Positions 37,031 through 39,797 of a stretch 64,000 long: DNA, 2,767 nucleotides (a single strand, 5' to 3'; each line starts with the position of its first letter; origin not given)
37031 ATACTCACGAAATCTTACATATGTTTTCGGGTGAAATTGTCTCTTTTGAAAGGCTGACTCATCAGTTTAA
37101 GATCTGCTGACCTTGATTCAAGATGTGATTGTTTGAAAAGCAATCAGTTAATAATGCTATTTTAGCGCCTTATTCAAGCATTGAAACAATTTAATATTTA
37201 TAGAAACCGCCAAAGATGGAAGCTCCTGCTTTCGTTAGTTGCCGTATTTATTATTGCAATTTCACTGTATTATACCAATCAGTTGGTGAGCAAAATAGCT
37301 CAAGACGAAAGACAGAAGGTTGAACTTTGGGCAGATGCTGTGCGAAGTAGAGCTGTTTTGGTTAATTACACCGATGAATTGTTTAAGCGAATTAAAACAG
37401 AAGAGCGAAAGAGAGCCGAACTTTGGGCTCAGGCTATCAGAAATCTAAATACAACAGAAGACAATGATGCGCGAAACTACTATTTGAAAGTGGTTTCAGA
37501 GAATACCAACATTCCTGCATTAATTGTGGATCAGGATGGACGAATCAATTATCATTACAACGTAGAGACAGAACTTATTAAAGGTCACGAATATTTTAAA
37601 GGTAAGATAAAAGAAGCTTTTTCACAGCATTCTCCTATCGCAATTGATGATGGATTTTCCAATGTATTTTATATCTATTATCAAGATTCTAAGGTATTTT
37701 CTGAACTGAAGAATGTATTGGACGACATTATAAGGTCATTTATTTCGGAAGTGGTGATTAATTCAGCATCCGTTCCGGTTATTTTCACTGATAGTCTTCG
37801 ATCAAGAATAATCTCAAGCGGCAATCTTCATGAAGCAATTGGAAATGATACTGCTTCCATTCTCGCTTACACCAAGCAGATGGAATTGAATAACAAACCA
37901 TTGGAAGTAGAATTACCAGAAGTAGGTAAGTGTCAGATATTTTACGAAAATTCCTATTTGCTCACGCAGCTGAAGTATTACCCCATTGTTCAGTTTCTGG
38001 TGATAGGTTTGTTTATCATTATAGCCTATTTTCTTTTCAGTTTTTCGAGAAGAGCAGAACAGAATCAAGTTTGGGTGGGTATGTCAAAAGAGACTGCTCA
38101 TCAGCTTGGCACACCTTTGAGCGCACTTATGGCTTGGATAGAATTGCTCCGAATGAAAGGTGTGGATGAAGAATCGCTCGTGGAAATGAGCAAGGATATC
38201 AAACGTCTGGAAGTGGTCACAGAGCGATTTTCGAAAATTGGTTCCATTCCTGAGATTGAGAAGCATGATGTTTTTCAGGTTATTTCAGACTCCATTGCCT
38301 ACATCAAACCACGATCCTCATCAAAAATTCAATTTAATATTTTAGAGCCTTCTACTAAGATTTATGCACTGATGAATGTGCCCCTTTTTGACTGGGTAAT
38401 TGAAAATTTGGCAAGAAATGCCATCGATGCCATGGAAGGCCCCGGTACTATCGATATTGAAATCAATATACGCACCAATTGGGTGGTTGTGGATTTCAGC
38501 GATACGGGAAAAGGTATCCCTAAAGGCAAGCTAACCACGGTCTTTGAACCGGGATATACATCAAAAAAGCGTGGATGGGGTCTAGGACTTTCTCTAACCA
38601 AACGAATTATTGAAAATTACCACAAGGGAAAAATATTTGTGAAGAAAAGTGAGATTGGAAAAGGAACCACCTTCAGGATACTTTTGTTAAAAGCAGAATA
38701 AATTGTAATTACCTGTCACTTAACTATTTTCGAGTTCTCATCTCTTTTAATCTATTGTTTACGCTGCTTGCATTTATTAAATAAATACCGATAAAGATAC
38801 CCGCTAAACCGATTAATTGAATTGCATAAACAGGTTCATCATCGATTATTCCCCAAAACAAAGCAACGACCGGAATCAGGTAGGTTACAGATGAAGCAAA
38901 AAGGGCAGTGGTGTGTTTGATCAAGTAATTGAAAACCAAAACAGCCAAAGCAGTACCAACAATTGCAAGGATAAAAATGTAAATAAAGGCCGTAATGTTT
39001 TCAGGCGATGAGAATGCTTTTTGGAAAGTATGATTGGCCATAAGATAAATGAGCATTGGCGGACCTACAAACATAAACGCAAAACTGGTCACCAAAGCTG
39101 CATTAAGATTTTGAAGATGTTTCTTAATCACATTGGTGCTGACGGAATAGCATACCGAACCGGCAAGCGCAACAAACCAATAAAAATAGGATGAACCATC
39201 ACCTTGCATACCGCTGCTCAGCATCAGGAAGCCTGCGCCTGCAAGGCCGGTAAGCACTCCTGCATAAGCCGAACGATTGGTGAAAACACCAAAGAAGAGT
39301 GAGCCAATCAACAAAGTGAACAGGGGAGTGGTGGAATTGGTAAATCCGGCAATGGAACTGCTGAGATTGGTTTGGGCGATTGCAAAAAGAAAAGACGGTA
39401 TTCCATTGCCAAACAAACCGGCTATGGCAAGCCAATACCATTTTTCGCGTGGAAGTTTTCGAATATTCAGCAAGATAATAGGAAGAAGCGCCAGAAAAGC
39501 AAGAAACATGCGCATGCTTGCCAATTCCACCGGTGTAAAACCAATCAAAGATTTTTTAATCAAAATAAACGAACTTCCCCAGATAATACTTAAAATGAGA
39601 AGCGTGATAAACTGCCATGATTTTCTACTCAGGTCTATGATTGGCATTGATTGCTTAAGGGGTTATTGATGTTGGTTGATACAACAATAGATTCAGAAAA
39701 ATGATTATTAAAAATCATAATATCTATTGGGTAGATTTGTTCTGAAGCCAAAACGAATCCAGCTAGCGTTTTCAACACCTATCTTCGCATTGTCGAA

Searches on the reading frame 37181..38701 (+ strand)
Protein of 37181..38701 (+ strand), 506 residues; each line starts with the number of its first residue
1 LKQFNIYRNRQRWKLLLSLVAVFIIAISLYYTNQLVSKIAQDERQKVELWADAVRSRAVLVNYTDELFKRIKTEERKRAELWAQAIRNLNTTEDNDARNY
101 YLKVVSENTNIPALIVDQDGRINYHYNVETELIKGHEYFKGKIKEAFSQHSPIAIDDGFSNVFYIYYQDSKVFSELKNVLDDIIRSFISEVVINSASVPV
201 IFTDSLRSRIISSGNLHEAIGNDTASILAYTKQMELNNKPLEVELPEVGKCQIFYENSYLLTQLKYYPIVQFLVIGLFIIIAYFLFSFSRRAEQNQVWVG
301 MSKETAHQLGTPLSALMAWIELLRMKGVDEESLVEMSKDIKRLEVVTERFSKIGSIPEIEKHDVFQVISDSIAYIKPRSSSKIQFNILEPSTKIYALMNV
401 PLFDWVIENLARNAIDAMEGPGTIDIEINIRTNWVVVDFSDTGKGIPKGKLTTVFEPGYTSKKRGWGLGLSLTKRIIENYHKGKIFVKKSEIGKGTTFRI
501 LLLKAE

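Call 23: search_protein_families(library=pfam, proteins=[window:37181-38701:+], max_evalue=0.001)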
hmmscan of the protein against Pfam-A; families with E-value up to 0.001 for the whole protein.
window:37181-38701:+ (506 aa): 3 families
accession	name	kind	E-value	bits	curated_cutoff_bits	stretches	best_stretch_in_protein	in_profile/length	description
PF02518.31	HATPase_c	-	1.3e-20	74.3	26.4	1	406-502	9-107/111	Histidine kinase-, DNA gyrase B-, and HSP90-like ATPase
PF00512.31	HisKA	-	0.00012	22.5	26.9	1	305-350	9-57/66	His Kinase A (phospho-acceptor) domain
PF14501.12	HATPase_c_5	-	0.00056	20.2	22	0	406-485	9-86/102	GHKL domain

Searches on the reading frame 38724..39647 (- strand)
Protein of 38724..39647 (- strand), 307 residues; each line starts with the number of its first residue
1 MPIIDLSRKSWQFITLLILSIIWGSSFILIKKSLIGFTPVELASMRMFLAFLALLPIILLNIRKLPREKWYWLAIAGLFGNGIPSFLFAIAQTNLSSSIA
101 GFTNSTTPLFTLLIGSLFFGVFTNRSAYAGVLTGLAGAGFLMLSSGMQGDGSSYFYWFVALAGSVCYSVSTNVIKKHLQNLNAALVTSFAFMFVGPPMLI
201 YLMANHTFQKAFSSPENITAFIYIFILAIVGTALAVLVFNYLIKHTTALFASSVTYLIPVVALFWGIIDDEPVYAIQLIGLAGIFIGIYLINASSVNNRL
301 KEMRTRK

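Call 23: search_protein_families(library=pfam, proteins=[window:38724-39647:-], max_evalue=0.001)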
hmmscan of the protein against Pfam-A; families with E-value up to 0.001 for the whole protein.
window:38724-39647:- (307 aa): 1 family
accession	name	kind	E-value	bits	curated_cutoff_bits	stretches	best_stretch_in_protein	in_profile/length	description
PF00892.27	EamA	-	8e-37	127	28.2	2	13-142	4-134/135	EamA-like transporter family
